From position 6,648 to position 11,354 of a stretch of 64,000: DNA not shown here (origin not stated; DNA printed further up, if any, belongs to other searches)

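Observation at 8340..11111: Four copies of the motif (F/Y/L)-M-P-G-G-G-(E/D) delimit the modules of the giant protein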

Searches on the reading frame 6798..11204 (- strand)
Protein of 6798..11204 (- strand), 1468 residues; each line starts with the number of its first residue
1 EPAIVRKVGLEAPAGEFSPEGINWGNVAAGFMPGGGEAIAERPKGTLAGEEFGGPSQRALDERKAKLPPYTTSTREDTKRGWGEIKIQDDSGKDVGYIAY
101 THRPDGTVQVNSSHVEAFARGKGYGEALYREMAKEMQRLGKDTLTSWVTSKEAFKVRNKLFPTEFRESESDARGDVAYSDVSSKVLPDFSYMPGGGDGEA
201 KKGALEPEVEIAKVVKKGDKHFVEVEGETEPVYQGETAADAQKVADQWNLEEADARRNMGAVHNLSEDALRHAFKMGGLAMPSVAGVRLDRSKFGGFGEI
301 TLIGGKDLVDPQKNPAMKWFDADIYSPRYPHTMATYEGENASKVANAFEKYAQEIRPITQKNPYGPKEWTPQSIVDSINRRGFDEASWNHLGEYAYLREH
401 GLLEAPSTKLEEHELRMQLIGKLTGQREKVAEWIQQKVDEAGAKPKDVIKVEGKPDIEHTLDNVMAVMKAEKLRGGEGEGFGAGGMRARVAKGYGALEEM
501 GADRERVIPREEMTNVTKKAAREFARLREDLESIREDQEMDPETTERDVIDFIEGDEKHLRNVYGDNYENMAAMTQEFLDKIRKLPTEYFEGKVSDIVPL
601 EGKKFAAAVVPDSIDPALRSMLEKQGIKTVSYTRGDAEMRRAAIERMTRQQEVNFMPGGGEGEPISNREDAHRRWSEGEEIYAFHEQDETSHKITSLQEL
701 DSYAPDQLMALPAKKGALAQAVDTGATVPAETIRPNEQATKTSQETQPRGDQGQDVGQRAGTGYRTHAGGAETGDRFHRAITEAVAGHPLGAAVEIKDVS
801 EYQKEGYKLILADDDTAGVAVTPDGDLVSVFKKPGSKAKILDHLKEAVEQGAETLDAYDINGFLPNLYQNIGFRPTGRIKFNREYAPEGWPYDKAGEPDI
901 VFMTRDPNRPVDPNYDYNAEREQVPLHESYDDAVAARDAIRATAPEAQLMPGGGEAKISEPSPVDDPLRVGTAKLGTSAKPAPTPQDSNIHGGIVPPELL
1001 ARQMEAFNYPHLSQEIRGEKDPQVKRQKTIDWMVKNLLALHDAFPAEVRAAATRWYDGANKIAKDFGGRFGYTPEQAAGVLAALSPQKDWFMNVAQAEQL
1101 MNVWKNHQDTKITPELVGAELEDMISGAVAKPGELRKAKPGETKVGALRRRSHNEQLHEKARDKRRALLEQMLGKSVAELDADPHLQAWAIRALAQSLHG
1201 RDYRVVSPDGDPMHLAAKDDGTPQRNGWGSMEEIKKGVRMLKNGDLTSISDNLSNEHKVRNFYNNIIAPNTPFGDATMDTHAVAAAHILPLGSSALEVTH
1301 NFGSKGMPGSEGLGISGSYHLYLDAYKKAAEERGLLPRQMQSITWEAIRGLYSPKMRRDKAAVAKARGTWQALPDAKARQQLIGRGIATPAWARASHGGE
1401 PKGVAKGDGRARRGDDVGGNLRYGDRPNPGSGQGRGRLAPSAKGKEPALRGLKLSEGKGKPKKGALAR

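Call 37: search_dna_similar(query=window:6798-11204:-, collection=phages, mode=protein, max_rows=30, max_evalue=0.00001)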
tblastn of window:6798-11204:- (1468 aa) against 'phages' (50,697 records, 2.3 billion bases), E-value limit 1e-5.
Records with a match: 23; places in all: 23; records where one place covers at least 80% of the query: 0.
Best place of each record, by identity: <60% 23.
By first word of the organism name: Streptomyces 10; Microbacterium 3; Haloarcula 2; Phage 1; Roseobacter 1; Rhodobacteraceae 1; Limnohabitans 1; Acinetobacter 1; Cobetia 1; Methanobrevibacter 1; and 1 more.
By host as written in the record: - 3; Microbacterium sp. ISAT203 3; Streptomyces griseofuscus ATCC 23916 2; Streptomyces xanthochromogenes NRRL B-5410 2; Halorubrum sp. 2; Streptomyces coelicolor M600 2; Streptomyces bicolor NRRL B-3897 2; Rhodobacteraceae bacterium FZCC0089 1; and 6 more.
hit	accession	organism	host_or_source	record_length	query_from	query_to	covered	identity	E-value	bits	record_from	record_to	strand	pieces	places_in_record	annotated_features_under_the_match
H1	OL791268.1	Phage zth2-2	-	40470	1017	1394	26%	34.7%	4e-55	218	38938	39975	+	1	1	record has no annotation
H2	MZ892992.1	Roseobacter phage CRP-738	Rhodobacteraceae bacterium FZCC0089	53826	1004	1383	26%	32.7%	1e-43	181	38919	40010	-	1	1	hypothetical protein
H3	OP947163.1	Rhodobacteraceae phage LS06-2018-MD07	-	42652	1028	1382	24%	30.2%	3e-36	157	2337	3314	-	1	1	methyltransferase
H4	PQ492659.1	Limnohabitans phage DC33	Limnohabitans sp. DCL3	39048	764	906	10%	38.3%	8e-16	90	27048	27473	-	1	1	hypothetical protein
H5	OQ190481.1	Microbacterium phage Caron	Microbacterium sp. ISAT203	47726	771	926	11%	34.8%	1e-15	89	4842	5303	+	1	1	4: minor capsid protein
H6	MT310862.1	Streptomyces phage Itza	Streptomyces griseofuscus ATCC 23916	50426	765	910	10%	33.3%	2e-7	62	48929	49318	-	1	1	81: acetyltransferase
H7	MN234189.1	Streptomyces phage Urza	Streptomyces griseofuscus ATCC 23916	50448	765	910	10%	33.3%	2e-7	62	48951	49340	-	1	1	80: acetyltransferase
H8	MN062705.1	Streptomyces phage Celia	Streptomyces xanthochromogenes NRRL ...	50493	765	910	10%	33.3%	2e-7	62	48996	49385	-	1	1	78: acetyltransferase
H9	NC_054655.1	Streptomyces phage Celia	Streptomyces xanthochromogenes NRRL ...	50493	765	910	10%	33.3%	2e-7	62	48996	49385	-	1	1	78: acetyltransferase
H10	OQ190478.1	Microbacterium phage Barnstormer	Microbacterium sp. ISAT203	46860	777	916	10%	34.5%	3e-11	75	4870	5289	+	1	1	4: minor capsid protein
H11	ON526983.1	Streptomyces phage VieEnRose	Streptomyces sanglieri UNT16F27A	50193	765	904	10%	34.3%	1e-7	63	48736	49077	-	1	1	79: acetyltransferase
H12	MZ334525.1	Haloarcula tailed virus 2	Halorubrum sp.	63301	773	903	9%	35.1%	8e-9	67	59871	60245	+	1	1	hypothetical protein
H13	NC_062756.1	Haloarcula tailed virus 2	Halorubrum sp.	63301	773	903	9%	35.1%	8e-9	67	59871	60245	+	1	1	hypothetical protein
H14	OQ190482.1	Microbacterium phage UtzChips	Microbacterium sp. ISAT203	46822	777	907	9%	34.5%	7e-11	74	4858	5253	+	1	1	4: minor capsid protein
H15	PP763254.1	Acinetobacter phage Ab9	Acinetobacter baumannii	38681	246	343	7%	39.4%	9e-9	67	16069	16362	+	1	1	hypothetical protein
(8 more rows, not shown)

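Call 38: get_annotated_region(hit=H2, flank=12000)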
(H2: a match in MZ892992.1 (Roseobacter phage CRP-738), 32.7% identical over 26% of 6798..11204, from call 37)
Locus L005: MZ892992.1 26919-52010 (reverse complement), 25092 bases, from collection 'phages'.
description: Roseobacter phage CRP-738, complete genome.
organism: Roseobacter phage CRP-738 (NCBI taxid 2873409)
taxonomy: Viruses; Duplodnaviria; Heunggongvirae; Uroviricota; Caudoviricetes
host: Rhodobacteraceae bacterium FZCC0089; source: seawater; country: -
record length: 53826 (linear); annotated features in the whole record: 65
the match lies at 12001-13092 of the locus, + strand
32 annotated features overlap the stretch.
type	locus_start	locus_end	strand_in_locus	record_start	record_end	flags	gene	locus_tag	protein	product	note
CDS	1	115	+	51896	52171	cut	-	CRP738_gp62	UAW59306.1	hypothetical protein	-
CDS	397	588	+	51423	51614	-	-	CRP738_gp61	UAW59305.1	hypothetical protein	-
CDS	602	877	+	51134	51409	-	-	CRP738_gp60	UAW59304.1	hypothetical protein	-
CDS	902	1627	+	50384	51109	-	-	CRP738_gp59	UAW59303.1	DUF2786 domain-containing protein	-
CDS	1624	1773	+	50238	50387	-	-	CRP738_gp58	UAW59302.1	hypothetical protein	-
CDS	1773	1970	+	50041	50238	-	-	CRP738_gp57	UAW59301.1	hypothetical protein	-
CDS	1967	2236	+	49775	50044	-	-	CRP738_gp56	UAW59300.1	hypothetical protein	-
CDS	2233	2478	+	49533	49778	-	-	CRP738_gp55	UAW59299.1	hypothetical protein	-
CDS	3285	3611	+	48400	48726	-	-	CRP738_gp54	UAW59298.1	hypothetical protein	-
CDS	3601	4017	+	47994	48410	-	-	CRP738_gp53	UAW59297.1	putative endonuclease VII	-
CDS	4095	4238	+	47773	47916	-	-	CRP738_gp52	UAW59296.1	hypothetical protein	-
CDS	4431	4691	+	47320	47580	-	-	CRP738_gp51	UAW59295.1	hypothetical protein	-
CDS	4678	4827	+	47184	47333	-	-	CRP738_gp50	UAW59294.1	hypothetical protein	-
CDS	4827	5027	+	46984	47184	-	-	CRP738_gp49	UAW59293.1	hypothetical protein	-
CDS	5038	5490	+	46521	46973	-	-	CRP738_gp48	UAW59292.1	hypothetical protein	-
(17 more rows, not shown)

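Call 39: get_annotated_region(hit=H4, flank=10000)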
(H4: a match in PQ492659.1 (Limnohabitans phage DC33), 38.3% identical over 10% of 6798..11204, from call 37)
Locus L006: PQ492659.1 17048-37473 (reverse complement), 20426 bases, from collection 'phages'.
description: Limnohabitans phage DC33, complete genome.
organism: Limnohabitans phage DC33 (NCBI taxid 3390365)
taxonomy: Viruses; Monodnaviria; Loebvirae; Hofneiviricota; Faserviricetes; Tubulavirales; Inoviridae
host: Limnohabitans sp. DCL3; source: freshwater; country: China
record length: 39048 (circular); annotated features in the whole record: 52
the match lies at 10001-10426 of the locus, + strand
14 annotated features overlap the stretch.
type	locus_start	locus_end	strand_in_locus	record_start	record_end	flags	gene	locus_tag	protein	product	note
CDS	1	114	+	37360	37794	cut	-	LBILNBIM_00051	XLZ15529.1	hypothetical protein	-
CDS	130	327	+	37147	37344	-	-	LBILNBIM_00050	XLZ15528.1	hypothetical protein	-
CDS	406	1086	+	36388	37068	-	-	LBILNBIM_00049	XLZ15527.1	hypothetical protein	-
CDS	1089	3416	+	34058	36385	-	-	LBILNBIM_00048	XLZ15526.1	hypothetical protein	-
CDS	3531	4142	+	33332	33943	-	-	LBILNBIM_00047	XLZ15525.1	hypothetical protein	-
CDS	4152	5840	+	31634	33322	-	-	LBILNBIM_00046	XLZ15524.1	hypothetical protein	-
CDS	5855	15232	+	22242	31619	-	-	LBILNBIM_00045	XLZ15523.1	hypothetical protein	-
CDS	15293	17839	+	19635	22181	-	-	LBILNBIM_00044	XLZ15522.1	hypothetical protein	-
CDS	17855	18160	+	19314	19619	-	-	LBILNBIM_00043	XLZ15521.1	hypothetical protein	-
CDS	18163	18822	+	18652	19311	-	-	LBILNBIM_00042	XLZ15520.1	hypothetical protein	-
CDS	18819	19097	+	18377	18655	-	-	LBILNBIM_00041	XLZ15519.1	hypothetical protein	-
CDS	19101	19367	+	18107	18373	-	-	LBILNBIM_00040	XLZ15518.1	hypothetical protein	-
CDS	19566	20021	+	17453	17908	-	-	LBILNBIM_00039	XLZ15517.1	hypothetical protein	-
CDS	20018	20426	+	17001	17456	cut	-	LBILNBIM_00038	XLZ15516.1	L-alanyl-D-glutamate peptidase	lys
